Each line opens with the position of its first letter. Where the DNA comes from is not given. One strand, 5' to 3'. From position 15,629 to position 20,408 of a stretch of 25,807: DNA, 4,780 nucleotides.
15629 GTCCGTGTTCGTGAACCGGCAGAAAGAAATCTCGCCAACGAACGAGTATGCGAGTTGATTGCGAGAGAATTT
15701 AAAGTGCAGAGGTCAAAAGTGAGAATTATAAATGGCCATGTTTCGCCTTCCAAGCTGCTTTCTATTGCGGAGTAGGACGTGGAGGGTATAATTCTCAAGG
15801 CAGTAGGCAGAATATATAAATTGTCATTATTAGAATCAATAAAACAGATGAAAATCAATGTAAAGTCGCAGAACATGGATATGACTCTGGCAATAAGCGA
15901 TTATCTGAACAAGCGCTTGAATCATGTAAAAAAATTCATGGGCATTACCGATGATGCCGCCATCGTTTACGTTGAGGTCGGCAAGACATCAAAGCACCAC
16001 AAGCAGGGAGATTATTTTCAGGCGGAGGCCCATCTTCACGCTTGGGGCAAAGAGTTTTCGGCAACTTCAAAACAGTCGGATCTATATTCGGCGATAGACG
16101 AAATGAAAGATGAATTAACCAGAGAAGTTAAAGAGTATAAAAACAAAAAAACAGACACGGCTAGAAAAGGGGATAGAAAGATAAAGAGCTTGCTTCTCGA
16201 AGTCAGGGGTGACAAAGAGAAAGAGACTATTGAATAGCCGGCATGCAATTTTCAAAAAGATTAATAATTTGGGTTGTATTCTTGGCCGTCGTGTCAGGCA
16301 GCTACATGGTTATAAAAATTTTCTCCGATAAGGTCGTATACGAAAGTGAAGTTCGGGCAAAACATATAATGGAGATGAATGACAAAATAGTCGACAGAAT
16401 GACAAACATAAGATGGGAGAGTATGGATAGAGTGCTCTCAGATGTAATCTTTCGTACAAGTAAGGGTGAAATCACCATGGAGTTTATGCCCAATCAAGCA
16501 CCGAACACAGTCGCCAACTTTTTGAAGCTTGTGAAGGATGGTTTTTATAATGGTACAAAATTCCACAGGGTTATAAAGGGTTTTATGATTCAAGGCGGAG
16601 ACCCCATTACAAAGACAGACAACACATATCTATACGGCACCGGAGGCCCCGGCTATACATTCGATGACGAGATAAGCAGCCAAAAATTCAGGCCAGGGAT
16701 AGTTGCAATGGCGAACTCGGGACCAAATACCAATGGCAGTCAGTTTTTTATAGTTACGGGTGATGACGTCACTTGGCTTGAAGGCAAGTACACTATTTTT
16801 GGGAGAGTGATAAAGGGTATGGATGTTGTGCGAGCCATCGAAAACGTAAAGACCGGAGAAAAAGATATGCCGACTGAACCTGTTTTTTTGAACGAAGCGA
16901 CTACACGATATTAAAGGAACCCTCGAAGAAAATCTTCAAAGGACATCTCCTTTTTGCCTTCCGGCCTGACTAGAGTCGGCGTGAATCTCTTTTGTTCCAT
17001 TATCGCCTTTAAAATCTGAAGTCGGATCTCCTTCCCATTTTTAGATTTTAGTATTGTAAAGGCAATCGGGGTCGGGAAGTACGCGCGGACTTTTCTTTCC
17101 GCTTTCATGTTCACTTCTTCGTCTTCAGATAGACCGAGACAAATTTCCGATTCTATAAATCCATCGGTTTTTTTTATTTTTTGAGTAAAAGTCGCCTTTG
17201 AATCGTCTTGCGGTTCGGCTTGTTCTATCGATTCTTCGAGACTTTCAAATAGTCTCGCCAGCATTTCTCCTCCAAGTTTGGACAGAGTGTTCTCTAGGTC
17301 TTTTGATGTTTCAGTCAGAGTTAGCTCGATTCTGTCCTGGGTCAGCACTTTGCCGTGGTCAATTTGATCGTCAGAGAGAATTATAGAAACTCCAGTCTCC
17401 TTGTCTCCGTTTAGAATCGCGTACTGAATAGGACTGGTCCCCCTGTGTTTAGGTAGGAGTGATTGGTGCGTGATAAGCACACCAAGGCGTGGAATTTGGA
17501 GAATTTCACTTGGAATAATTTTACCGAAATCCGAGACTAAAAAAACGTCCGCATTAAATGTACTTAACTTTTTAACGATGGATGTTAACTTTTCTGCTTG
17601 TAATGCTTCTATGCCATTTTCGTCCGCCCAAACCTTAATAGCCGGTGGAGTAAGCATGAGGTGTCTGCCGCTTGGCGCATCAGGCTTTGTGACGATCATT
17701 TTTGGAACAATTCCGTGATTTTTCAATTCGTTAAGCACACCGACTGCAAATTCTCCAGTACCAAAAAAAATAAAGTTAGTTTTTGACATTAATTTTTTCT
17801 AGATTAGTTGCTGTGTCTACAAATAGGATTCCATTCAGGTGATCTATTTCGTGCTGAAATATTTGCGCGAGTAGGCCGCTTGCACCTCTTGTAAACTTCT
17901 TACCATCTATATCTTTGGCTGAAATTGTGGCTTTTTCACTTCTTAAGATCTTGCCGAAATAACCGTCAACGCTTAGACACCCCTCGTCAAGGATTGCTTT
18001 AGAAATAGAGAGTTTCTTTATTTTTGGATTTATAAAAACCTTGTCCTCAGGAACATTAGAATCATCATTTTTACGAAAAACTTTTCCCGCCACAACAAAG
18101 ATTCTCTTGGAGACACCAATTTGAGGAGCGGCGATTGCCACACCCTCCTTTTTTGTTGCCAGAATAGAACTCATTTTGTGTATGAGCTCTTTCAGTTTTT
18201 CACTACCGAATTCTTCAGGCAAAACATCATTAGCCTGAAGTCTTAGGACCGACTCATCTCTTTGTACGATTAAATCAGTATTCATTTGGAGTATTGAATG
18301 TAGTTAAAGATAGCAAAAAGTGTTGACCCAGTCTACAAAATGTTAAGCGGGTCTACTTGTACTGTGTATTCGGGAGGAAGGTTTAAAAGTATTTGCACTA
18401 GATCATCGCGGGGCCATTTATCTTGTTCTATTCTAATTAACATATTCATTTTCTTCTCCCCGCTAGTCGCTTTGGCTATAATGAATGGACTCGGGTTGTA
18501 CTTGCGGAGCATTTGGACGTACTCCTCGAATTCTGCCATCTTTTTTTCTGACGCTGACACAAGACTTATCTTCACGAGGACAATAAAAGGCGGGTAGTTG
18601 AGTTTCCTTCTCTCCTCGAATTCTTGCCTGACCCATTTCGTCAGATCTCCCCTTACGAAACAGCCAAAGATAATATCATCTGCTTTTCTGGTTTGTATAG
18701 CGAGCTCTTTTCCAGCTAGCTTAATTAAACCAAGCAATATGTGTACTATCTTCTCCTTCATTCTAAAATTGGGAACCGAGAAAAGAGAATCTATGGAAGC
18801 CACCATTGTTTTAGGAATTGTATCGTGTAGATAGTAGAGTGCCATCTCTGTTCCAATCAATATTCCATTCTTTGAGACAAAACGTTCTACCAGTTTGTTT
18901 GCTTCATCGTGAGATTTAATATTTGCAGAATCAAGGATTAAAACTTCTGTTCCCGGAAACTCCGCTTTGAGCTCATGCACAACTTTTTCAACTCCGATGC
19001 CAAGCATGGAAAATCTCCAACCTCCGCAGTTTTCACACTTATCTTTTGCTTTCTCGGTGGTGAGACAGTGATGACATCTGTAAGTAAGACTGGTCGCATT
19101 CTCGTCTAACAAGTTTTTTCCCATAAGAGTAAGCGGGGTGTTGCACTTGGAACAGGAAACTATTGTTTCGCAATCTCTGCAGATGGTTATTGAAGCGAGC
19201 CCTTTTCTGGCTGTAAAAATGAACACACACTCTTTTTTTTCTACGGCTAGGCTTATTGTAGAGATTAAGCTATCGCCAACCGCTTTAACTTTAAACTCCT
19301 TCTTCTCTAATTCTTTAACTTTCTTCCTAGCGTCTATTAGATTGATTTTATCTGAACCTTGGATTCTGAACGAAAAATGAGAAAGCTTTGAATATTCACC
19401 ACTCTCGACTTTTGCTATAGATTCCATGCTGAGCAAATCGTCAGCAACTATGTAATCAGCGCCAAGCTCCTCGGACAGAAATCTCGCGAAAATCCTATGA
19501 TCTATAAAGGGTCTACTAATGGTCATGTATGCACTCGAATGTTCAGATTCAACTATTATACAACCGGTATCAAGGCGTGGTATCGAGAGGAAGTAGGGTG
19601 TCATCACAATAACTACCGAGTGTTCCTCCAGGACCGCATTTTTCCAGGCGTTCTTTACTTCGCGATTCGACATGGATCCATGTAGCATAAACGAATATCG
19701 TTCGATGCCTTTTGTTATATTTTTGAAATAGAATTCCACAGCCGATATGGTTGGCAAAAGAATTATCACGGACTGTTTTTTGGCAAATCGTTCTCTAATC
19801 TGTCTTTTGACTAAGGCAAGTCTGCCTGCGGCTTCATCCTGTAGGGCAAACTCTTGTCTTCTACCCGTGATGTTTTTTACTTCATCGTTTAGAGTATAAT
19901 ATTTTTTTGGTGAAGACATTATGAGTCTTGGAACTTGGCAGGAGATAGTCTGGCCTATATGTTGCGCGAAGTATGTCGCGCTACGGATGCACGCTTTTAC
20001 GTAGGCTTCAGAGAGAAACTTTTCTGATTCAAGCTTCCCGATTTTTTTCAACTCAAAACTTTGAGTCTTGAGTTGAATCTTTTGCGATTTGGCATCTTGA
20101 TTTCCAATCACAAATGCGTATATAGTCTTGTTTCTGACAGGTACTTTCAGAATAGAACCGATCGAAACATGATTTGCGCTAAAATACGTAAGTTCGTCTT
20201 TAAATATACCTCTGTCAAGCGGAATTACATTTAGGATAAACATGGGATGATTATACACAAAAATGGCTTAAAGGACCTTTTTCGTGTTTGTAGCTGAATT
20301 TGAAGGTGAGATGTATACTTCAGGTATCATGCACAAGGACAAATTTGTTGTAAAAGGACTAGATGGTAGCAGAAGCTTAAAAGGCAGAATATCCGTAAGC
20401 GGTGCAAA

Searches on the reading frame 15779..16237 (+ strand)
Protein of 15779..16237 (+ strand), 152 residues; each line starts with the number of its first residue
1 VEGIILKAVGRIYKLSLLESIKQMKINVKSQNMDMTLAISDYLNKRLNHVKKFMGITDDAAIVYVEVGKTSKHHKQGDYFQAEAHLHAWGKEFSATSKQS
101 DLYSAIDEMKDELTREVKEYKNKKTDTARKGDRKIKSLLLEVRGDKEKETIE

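Call 36: search_protein_families(library=ncbifam, proteins=[window:15779-16237:+])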
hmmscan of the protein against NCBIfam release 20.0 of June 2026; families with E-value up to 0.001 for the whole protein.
window:15779-16237:+ (152 aa): 3 families
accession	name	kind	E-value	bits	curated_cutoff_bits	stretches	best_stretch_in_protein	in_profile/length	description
TIGR00741.1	yfiA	equivalog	3.9e-16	59.4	40.9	1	24-127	1-98/102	ribosome hibernation-promoting factor, HPF/YfiA family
NF007780.0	PRK10470.1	equivalog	2.2e-10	40.8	125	1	24-124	1-92/95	ribosome hibernation promoting factor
NF007654.0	PRK10324.1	equivalog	1.5e-06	28.7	158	1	24-131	1-97/113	ribosome-associated translation inhibitor RaiA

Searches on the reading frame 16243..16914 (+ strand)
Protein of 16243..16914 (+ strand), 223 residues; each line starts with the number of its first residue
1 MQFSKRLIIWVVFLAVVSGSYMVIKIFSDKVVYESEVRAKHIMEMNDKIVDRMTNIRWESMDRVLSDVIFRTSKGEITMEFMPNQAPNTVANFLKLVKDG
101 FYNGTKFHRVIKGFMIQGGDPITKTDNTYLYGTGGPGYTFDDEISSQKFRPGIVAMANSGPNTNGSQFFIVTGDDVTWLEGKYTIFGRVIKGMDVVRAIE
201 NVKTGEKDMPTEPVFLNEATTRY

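Call 36: search_protein_families(library=ncbifam, proteins=[window:16243-16914:+])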
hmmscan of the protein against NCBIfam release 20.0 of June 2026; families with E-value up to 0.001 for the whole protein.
window:16243-16914:+ (223 aa): 2 families
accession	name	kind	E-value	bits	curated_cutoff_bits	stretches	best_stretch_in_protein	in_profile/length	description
NF008151.0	PRK10903.1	equivalog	2.2e-25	89.2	308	1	67-215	30-182/190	peptidylprolyl isomerase A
NF008057.0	PRK10791.1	equivalog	4.2e-22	78.7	297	1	68-217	2-158/164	peptidylprolyl isomerase B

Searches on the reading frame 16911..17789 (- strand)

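Call 36: search_protein_families(library=ncbifam, proteins=[window:16911-17789:-])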
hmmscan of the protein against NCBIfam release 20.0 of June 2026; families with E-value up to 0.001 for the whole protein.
window:16911-17789:- (292 aa): 7 families
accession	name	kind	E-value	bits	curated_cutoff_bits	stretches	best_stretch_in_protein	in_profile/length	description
TIGR00460.1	fmt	equivalog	2.6e-55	187.7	201.5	1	5-247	2-238/315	methionyl-tRNA formyltransferase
NF005414.0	PRK06988.1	equivalog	1.1e-24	86.9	316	1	4-214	3-212/311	formyltransferase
NF005998.1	PRK08125.1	equivalog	2.2e-24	85.8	777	1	12-214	9-210/649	bifunctional UDP-4-amino-4-deoxy-L-arabinose formyltransferase/UDP-glucuronic acid oxidase ArnA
TIGR00639.1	PurN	equivalog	3.5e-13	49.5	150.1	1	70-176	70-176/192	phosphoribosylglycinamide formyltransferase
NF005755.0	PRK07579.1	equivalog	1.7e-07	31.3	238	1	107-188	91-172/245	dTDP-4-amino-4,6-dideoxyglucose formyltransferase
NF004684.0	PRK06027.1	subfamily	1.8e-06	27.8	223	1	65-179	151-265/286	formyltetrahydrofolate deformylase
TIGR00655.1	PurU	equivalog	5.5e-06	26.2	285.95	1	65-180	146-261/280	formyltetrahydrofolate deformylase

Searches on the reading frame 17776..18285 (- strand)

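Call 36: search_protein_families(library=ncbifam, proteins=[window:17776-18285:-])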
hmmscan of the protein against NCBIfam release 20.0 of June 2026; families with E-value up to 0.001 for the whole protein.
window:17776-18285:- (169 aa): 6 families
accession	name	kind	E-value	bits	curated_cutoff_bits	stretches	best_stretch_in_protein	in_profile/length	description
NF001159.1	PRK00150.1-3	subfamily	1.1e-39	135.7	125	1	6-165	5-156/167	peptide deformylase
TIGR00079.1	pept_deformyl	equivalog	6.4e-37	126.6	103.95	1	12-165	10-153/161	peptide deformylase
NF009483.0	PRK12846.1-4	equivalog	3.4e-22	79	267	1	7-160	7-157/193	peptide deformylase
NF009484.0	PRK12846.1-5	equivalog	1.4e-20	73.7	190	1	5-163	5-151/165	peptide deformylase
NF011189.0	PRK14595.1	equivalog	1e-15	57.8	232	1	5-161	5-148/162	peptide deformylase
NF006670.0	PRK09218.1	equivalog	3.3e-15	56.3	162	1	39-154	32-135/136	peptide deformylase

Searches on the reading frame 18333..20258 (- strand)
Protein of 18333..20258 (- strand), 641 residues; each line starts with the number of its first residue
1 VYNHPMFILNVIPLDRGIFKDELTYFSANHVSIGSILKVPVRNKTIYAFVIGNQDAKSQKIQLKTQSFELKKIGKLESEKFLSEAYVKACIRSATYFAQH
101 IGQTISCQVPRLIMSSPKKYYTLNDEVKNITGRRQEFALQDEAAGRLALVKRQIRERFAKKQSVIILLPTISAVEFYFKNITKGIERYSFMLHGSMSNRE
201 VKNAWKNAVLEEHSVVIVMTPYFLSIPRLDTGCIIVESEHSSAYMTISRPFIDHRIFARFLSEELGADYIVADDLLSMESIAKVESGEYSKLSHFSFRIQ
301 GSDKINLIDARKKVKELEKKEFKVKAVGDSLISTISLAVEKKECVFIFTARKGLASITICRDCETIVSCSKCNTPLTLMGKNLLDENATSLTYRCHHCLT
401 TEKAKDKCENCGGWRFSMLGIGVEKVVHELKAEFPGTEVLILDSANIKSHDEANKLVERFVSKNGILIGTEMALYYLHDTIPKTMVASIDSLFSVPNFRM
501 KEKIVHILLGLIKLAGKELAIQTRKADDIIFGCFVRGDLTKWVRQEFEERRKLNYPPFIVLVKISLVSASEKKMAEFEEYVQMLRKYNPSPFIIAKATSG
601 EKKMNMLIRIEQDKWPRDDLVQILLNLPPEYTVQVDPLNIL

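Call 36: search_protein_families(library=ncbifam, proteins=[window:18333-20258:-])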
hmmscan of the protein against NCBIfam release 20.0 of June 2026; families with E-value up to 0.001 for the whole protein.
window:18333-20258:- (641 aa): 14 families
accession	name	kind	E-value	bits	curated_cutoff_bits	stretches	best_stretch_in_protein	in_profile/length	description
TIGR00595.1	priA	equivalog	9.9e-60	202.5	230.35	1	153-584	17-442/509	replication restart helicase PriA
NF004066.1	PRK05580.1-3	equivalog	4.1e-58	197.3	813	2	153-586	291-720/788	primosomal protein N'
NF004067.0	PRK05580.1-4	equivalog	2.3e-51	175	763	1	152-588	241-665/737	primosomal protein N'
NF004069.0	PRK05580.2-1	equivalog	2.3e-47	161.8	767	1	20-602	13-570/612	primosomal protein N'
NF004070.0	PRK05580.2-2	equivalog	2.3e-43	148.4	921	1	154-577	238-655/729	primosomal protein N'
NF004068.0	PRK05580.1-5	equivalog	2.3e-40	138.4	1249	1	56-575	208-715/795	primosomal protein N'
NF004065.0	PRK05580.1-1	equivalog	2.2e-38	132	858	1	154-587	237-658/731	primosomal protein N'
NF004071.0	PRK05580.2-3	equivalog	9e-37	126.4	1105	1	154-591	243-671/735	primosomal protein N'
NF004072.0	PRK05580.2-4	equivalog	1.4e-33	116.1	1030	1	145-578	149-576/648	primosomal protein N'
NF011453.0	PRK14873.1-3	equivalog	2.1e-20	72.4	812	1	199-611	235-616/653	primosome assembly protein PriA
NF011455.0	PRK14873.1-5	equivalog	1.2e-18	66.7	969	1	208-577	236-597/675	primosomal protein N'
NF011454.0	PRK14873.1-4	equivalog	1e-11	43.9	951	1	160-448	171-451/651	primosomal protein N'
NF011452.0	PRK14873.1-2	equivalog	3.1e-08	32.3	980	1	208-439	274-494/708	primosomal protein N'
NF011451.0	PRK14873.1-1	equivalog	6.5e-07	28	1147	1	331-441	435-535/764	primosome assembly protein PriA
